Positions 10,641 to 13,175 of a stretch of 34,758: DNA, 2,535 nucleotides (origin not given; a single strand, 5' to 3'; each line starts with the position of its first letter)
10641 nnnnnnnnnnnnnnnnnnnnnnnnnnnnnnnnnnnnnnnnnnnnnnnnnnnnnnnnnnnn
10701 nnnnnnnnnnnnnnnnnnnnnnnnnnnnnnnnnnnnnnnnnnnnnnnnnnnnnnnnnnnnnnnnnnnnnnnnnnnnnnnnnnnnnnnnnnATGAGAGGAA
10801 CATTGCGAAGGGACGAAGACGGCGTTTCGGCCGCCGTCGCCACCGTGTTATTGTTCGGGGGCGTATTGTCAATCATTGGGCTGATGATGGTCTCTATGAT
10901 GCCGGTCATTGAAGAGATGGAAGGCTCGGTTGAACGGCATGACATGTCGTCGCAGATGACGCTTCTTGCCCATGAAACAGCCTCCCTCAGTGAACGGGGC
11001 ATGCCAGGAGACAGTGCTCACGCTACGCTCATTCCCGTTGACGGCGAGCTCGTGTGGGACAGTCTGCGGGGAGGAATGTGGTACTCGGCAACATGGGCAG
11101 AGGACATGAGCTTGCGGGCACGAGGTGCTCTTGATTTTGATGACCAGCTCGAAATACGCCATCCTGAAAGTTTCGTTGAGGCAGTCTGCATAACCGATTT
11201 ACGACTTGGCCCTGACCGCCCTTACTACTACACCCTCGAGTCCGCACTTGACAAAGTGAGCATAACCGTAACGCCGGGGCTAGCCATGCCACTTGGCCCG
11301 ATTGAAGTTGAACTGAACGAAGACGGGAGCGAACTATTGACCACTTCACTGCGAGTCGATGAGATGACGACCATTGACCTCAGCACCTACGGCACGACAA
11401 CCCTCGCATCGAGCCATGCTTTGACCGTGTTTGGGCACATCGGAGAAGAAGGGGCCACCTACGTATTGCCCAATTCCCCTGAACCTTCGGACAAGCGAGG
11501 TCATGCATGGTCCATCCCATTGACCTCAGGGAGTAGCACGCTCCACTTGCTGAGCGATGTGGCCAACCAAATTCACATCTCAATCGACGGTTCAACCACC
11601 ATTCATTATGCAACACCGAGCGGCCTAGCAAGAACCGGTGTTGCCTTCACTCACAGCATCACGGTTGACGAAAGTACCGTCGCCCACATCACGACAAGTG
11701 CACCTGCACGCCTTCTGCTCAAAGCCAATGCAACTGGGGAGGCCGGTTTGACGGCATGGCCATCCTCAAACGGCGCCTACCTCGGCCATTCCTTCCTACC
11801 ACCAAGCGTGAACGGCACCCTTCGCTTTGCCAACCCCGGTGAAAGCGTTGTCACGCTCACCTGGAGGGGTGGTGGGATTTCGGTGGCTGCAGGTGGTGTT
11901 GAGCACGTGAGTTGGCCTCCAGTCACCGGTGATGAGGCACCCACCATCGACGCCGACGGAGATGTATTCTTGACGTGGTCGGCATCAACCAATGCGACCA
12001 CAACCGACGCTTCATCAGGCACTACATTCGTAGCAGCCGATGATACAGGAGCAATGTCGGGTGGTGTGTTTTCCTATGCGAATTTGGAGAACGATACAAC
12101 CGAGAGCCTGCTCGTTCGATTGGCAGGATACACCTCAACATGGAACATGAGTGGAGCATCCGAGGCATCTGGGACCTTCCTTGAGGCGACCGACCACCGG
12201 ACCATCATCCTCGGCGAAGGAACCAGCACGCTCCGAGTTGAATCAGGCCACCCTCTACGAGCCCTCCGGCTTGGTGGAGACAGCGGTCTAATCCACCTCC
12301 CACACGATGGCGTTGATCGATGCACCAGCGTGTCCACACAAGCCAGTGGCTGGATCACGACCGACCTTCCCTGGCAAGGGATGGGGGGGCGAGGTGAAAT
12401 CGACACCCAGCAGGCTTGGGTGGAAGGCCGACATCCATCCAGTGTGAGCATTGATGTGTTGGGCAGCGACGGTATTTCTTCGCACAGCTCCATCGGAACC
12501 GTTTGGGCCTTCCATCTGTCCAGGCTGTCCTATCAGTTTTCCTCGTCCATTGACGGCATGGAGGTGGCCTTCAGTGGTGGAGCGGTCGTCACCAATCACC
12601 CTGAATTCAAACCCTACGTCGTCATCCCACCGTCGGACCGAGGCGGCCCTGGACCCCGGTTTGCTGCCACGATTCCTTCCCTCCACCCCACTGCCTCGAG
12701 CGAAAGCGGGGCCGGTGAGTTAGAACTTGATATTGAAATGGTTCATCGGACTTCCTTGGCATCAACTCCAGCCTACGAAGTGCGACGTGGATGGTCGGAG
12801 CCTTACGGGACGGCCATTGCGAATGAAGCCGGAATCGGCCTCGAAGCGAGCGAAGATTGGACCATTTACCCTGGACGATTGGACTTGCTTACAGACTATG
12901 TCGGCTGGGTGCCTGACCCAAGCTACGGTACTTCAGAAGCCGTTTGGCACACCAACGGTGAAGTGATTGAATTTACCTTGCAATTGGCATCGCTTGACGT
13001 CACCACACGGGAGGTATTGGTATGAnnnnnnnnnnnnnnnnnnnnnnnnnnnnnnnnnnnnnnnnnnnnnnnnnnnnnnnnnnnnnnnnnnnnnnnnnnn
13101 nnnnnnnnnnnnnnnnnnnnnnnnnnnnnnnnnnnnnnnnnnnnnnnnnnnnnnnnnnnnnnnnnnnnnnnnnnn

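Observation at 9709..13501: Orphan operon of three translationally coupled class III signal peptide (pilin-like) proteins of 361, 744 and 159 aa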

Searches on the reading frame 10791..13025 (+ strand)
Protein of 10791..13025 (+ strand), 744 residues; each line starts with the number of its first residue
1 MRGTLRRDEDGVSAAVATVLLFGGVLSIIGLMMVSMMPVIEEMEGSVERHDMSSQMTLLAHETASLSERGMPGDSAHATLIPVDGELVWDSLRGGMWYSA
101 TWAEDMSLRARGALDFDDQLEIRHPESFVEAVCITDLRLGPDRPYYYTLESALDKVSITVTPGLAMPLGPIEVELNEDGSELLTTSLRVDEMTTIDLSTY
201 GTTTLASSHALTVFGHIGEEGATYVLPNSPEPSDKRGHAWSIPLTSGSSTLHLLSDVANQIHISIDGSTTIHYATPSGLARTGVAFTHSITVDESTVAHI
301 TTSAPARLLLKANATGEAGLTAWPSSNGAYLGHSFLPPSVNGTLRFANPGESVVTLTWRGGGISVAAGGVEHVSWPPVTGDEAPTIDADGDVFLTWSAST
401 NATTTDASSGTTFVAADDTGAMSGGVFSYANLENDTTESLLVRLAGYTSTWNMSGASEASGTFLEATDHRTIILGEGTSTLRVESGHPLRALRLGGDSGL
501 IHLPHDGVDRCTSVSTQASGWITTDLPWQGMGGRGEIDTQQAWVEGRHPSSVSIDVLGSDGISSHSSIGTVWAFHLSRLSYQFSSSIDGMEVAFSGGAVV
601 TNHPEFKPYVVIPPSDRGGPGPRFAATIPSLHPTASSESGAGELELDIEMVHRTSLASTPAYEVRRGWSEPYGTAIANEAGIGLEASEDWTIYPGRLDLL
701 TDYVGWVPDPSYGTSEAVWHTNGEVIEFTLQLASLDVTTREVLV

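Call 7: search_protein_families(library=pfam, proteins=[window:10791-13025:+], max_evalue=0.1)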
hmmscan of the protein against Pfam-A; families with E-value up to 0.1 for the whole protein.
window:10791-13025:+ (744 aa): 1 family
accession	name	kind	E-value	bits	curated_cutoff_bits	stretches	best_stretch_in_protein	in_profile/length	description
PF23960.2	DUF7289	-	0.0013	18.8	27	1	11-79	2-70/238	Family of unknown function (DUF7289)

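Call 8: search_protein_families(library=ncbifam, proteins=[window:10791-13025:+], max_evalue=0.1)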
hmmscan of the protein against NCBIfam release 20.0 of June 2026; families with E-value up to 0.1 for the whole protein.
window:10791-13025:+ (744 aa): 0 families

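Call 10: find_homologous_proteins(query=window:10791-13025:+)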
Query window:10791-13025:+ (744 aa): 495 proteins with E <= 0.001 among 8000 candidates; the best 120 are listed.
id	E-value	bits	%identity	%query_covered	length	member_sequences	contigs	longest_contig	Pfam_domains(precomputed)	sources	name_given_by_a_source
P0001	0.0e+0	1591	95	100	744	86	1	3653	-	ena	-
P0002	0.0e+0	1496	88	100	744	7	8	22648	-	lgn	-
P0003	0.0e+0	1397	81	100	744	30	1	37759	-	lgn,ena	-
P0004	0.0e+0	1391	81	100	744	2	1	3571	-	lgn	-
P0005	0.0e+0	1390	81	100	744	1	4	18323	-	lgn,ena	-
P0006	0.0e+0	1388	81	100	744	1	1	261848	-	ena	-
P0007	0.0e+0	1387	81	100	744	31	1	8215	-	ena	-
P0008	0.0e+0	1385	81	100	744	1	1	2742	-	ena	-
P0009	0.0e+0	1376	80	100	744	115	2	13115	-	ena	-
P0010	0.0e+0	1374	80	100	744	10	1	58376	-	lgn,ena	-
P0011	0.0e+0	1372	80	100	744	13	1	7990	-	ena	-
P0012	0.0e+0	1365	79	100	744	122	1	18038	-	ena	-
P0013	0.0e+0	1361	79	100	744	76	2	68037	-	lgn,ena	-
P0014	0.0e+0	1346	78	100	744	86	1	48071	-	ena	-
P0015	0.0e+0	1341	78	100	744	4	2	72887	-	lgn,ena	-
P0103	3.6e-273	927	57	100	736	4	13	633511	PF23960.3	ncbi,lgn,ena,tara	tara:strand:- start:19306 stop:21516 length:2211 start_codon:yes stop_codon:yes gene_type:complete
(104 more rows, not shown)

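Call 12: find_encoding_contigs(protein=P0103, flank=10000, max_places=3)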
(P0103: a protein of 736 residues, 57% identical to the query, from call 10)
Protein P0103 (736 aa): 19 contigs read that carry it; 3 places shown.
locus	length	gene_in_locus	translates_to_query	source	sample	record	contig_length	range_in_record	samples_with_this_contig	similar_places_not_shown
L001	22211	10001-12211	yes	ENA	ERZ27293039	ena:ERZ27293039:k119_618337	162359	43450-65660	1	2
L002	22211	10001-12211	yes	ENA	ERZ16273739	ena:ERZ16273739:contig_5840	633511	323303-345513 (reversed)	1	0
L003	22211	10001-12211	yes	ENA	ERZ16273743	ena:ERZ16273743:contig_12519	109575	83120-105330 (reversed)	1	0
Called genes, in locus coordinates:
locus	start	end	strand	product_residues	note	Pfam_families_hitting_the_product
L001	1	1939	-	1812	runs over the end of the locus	-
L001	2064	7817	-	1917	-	-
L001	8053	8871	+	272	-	PF00753:Lactamase_B, PF23023:Anti-Pycsar_Apyc1, PF12706:Lactamase_B_2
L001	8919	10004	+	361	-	PF23960:DUF7289 (faint)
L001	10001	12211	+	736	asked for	PF23960:DUF7289 (faint)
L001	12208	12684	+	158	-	-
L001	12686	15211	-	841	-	PF13191:AAA_16, PF13401:AAA_22 (weak), PF07719:TPR_2 (faint), PF13374:TPR_10 (faint), PF17874:TPR_MalT (weak), PF13424:TPR_12, PF17874:TPR_MalT (weak), PF13424:TPR_12 (weak), +5 more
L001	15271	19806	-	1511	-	PF13229:Beta_helix (weak), PF17957:Big_7 (faint)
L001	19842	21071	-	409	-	PF00082:Peptidase_S8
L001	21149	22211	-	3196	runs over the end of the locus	PF02516:STT3, PF13620:CarboxypepD_reg (faint)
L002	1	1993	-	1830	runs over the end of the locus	-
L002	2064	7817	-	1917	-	-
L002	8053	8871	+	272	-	PF00753:Lactamase_B, PF23023:Anti-Pycsar_Apyc1, PF12706:Lactamase_B_2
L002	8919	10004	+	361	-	PF23960:DUF7289 (faint)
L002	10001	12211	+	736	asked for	PF23960:DUF7289 (faint)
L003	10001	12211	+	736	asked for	PF23960:DUF7289 (faint)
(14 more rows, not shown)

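Call 35: search_solved_structures(query=A1, max_evalue=1)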
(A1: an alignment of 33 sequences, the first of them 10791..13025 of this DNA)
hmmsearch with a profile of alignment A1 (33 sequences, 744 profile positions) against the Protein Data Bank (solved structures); distinct sequences matched with E-value up to 1: 0.

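Call 40: predict_structure(alignment_id=A1)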
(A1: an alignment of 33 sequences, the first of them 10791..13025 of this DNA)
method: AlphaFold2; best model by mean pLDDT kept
length: 744 residues; sequences in the alignment: 33
mean_pLDDT: 66.8   pTM: 0.67
mean pLDDT of the five models: 66.8, 64.0, 63.9, 62.9, 62.0
residues with pLDDT >= 90: 235; 70-90: 167; 50-70: 96; < 50: 246
segments of 3 or more residues with pLDDT < 50: 1-8, 34-86, 94-96, 583-744
pLDDT, mean of each block of 10 residues (from residue 1): 41 51 55 45 36 36 34 32 48 50 54 56 74 74 79 93 60 87 86 91 87 93 90 81 94 92 89 88 92 93 92 89 90 93 94 92 93 83 88 93 88 93 93 89 90 95 86 93 93 93 87 74 71 69 66 80 81 56 42 30 28 29 28 38 34 28 28 32 27 24 24 26 28 27 28
secondary structure, 60 per line:
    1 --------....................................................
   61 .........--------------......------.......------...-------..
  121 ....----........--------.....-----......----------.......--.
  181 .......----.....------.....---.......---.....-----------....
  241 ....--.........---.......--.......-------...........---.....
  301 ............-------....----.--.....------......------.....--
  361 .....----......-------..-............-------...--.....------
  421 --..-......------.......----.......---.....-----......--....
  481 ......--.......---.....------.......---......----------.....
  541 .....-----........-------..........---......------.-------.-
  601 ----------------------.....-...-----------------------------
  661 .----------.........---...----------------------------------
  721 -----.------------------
elements in order (helices of 4 or more, strands of 3 or more residues): H9-69 E84-89 E96-102 E109-111 E119-124 E129-136 E145-149 E155-160 E171-177 E180-187 E192-196 E203-207 E211-217 E221-225 E237-244 E247-255 E259-265 E268-274 E282-292 E296-312 E320-323 E331-335 E342-347 E354-358 E361-365 E370-375 E386-397 E410-414 E426-431 E438-444 E449-455 E459-463 E469-474 E477-486 E489-495 E499-503 E510-516 E520-525 H536-545 E551-558 E566-575 E579-584 H623-627 H672-680

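Call 43: search_protein_representatives(alignment_id=A1)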
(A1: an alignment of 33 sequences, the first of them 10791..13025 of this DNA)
Query: 33 sequences, 744 profile positions. Proteins with E-value up to 0.001 (for the whole library): 132; up to 1e-10: 100; up to 1e-30: 42. The best 132 are listed.
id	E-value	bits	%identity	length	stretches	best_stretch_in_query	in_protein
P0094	0.0e+00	1303.2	-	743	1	2-743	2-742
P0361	8.1e-243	824.4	-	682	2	3-436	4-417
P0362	1.5e-234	797.1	-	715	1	4-742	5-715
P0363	1.3e-216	737.7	-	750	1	3-741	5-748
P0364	1.5e-201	688.0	-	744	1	7-740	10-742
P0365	8.9e-178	609.4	-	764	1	2-742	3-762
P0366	8.5e-175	599.5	-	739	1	6-739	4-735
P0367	2.6e-158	545.0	-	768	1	6-738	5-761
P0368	2.7e-156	538.4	-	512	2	478-742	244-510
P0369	3.0e-151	521.7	-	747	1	4-741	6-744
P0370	2.5e-147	508.7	-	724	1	32-739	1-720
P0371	1.1e-144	500.0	-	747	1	1-739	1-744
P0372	1.8e-144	499.3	-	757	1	4-738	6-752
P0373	1.5e-141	489.6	-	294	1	522-743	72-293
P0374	4.5e-123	428.5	-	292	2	453-655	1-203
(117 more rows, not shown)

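Call 44: fold_search(model_id=the predicted structure, library=pdb)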
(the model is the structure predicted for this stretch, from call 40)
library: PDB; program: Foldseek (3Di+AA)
matches with E <= 10: 1704; with E <= 0.001: 20
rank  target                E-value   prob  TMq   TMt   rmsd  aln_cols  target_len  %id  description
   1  5x7o_A                1.6e-07  0.99  0.12  0.08  26.9       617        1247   11  Crystal structure of Paenibacillus sp. 598K alpha-1,6-glucosyltransferase (released 2017-07-26)
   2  5ezr                  8.9e-06  0.80  0.08  0.07  25.6       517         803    8  Crystal Structure of PVX_084705 bound to compound (released 2017-05-10)
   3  8zj4_A                3.1e-05  0.60  0.09  0.11  26.8       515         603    7  trypsinogen-EP-N619A (released 2025-05-21)
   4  7y22_Y                1.1e-04  0.77  0.08  0.08  22.7       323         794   10  CryoEM structure of Klebsiella phage Kp7 tail complex applied with C6 symmetry (released 2023-06-14)
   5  8w7n                  2.2e-04  0.47  0.10  0.08  42.5       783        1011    7  Crystal structure of the in-cell Cry1Aa purified from Bacillus thuringiensis (released 2024-03-06)
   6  7u1h_B                2.5e-04  0.41  0.07  0.12  20.6       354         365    8  Crystal structure of Lens culinaris vicilin (released 2022-03-09)
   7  6tfk_A                2.5e-04  0.35  0.09  0.10  26.1       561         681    8  Vip3Aa toxin structure (released 2020-08-12)
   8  8h3u_A                2.5e-04  0.23  0.08  0.09  32.2       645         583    9  Inhibitor-bound EP, polyA model (released 2022-11-23)
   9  4w8j                  3.9e-04  0.41  0.09  0.07  33.4       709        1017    6  Structure of the full-length insecticidal protein Cry1Ac reveals intriguing details of toxin packaging into in vivo form (released 2014-09-17)
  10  8ziy_A                4.4e-04  0.23  0.08  0.09  28.2       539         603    7  trypsinogen-EP-E574A (released 2025-05-21)
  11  6b4s_B                4.6e-04  0.80  0.10  0.17  19.8       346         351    8  Crystal Structure of Brazil nut (Bertholletia excelsa) allergen Ber e 2 (released 2018-12-12)
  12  3s7i_B                4.8e-04  0.66  0.08  0.14  18.9       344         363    7  Crystal structure of Ara h 1 (released 2011-09-21)
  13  7ey7_s                5.4e-04  0.77  0.09  0.08  22.0       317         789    8  bacteriophage T7 tail complex (released 2021-09-22)
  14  8yot_B                6.0e-04  0.28  0.08  0.14  28.0       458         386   10  Nanobody in complex with LILRB3 (released 2025-06-18)
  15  9vvr_S                6.3e-04  0.54  0.08  0.08  22.6       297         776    8  Structure of the bacteriophage E1004 tail (released 2025-11-12)
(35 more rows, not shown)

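Call 46: find_related_loci(query=A4, collection=genome_contigs, flank=10000)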
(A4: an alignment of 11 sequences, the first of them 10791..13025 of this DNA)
Query A4 (744 aa) in genome_contigs; peptide patterns used: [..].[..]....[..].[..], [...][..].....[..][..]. (x = any residue, [..] = any of these).
449 stretches matched a pattern; 348 encode a relative of the query (tblastn E <= 1e-3); the best 80 are kept; 80 distinct loci.
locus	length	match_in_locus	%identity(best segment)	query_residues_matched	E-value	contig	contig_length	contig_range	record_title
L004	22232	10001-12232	95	1-744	0e+0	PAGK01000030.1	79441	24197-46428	MAG: Methanobacteriota archaeon isolate MED790 47181, whole genome shotgun sequence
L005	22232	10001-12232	92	1-744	0e+0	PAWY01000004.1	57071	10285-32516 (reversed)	MAG: Methanobacteriota archaeon isolate SAT1329 155580, whole genome shotgun sequence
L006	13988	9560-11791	88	1-744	0e+0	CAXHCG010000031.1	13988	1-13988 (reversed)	MAG TPA_asm: uncultured Candidatus Poseidoniales archaeon isolate SRR12479975_maxbin2_4 genome assembly, contig: ERZ4874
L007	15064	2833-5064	81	1-744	0e+0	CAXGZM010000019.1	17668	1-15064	MAG TPA_asm: uncultured euryarchaeote isolate SRR12479814_binner13_Refined_2 genome assembly, contig: ERZ4874012.115, wh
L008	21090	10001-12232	81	1-744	0e+0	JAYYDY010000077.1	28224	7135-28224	MAG: Thermoplasmatota archaeon isolate XS_MAG49 XS_MAG49_0077, whole genome shotgun sequence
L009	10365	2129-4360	81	1-744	0e+0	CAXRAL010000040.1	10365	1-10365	MAG: Candidatus Poseidoniaceae archaeon isolate YZ09aB_8.77 genome assembly, contig: k141_841816, whole genome shotgun s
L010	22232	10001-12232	81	1-744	0e+0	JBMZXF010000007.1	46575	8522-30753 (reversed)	MAG: Poseidonia sp. isolate ME_XS_2302_4_bin_75 ME_XS_2302_4_bin_75_6, whole genome shotgun sequence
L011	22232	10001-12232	81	1-744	0e+0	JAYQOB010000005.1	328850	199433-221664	MAG: Candidatus Poseidoniales archaeon isolate SD4486_NP_concoct_bins.tsv.099_sub contig_7005_pilon, whole genome shotgu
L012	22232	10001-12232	78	1-744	0e+0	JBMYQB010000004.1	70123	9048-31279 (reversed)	MAG: Poseidonia sp. isolate ME_XS_2305_bin_45 ME_XS_2305_bin_45_3, whole genome shotgun sequence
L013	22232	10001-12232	78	1-744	0e+0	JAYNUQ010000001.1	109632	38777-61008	MAG: Candidatus Poseidoniales archaeon isolate 139536_S27_maxbin_bins.tsv.039 NODE_36_length_109632_cov_11.084260, whole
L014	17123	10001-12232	78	1-744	0e+0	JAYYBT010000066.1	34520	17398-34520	MAG: Thermoplasmatota archaeon isolate XS_MAG27 XS_MAG27_0066, whole genome shotgun sequence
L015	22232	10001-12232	78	1-744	0e+0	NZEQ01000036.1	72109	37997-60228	MAG: Verrucomicrobiales bacterium isolate ARS100 5735, whole genome shotgun sequence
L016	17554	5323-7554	79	1-744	0e+0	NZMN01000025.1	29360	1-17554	MAG: Methanobacteriota archaeon isolate IN1219 31132, whole genome shotgun sequence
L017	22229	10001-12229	81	1-743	0e+0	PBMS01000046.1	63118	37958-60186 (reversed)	MAG: Methanobacteriota archaeon isolate SP207 MHASMcontig_423270, whole genome shotgun sequence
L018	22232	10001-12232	77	1-744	0e+0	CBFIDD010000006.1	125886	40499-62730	MAG: Poseidonia sp. isolate Co_bin_387_strict genome assembly, contig: Co_bin_387_strict_c6, whole genome shotgun sequen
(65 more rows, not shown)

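Call 59: list_cluster_members(proteins=[P0362, P0363, P0364, P0365, P0366, P0367, P0369, P0371, P0372, P0361])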
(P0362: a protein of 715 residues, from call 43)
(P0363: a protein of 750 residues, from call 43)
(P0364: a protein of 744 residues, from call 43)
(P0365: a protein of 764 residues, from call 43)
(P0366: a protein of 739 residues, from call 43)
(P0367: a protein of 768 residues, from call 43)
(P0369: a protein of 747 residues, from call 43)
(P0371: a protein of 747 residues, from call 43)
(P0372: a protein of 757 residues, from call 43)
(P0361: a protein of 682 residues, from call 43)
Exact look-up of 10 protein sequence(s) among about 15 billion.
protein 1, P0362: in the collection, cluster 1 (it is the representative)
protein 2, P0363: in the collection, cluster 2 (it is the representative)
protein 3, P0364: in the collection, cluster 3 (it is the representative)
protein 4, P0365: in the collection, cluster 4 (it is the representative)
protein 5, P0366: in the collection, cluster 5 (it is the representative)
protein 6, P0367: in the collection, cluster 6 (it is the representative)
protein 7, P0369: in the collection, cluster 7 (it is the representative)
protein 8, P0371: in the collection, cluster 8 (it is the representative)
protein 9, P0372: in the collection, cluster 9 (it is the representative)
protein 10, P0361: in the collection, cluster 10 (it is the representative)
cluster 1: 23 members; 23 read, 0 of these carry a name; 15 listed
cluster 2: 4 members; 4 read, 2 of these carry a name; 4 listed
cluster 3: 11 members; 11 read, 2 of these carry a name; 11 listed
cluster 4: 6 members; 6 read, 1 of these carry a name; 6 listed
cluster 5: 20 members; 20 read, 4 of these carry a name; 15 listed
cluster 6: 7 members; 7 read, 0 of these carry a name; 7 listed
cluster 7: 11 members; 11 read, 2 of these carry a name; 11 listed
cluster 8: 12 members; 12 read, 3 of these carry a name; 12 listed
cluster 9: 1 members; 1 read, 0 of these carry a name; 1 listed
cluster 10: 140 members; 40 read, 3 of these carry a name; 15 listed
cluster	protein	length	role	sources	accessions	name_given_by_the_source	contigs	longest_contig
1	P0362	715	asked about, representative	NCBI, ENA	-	-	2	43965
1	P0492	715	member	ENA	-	-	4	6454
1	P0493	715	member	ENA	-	-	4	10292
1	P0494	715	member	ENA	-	-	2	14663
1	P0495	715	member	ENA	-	-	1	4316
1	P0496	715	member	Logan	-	-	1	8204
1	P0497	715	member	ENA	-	-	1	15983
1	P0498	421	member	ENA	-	-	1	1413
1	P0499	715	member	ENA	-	-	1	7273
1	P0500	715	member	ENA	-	-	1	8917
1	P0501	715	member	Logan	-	-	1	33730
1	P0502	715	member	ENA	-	-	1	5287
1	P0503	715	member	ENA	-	-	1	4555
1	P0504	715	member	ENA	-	-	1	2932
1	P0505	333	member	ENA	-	-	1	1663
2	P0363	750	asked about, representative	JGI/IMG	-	hypothetical protein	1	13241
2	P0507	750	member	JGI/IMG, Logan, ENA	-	-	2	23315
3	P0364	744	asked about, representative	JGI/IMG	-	-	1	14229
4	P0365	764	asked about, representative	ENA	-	-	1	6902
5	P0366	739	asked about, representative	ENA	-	-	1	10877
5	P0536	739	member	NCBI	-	-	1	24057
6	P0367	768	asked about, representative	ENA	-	-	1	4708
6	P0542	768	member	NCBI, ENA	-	-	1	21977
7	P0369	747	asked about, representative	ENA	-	-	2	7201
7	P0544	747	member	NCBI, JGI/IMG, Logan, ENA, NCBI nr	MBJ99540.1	MAG: hypothetical protein CMB48_00820 [Euryarchaeota archaeon] | hypothetical protein [Euryarchaeota archaeon]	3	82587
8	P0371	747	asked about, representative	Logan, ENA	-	-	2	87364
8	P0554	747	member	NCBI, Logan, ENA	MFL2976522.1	MAG: hypothetical protein ACJZ49_03125 [Candidatus Thalassarchaeaceae archaeon]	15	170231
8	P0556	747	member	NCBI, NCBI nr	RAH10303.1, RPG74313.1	MAG: hypothetical protein CBC45_004995 [Euryarchaeota archaeon TMED85] | MAG: hypothetical protein CMA04_002020 [Euryarchaeota archaeon]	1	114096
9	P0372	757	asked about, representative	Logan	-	-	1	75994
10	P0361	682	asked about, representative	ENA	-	-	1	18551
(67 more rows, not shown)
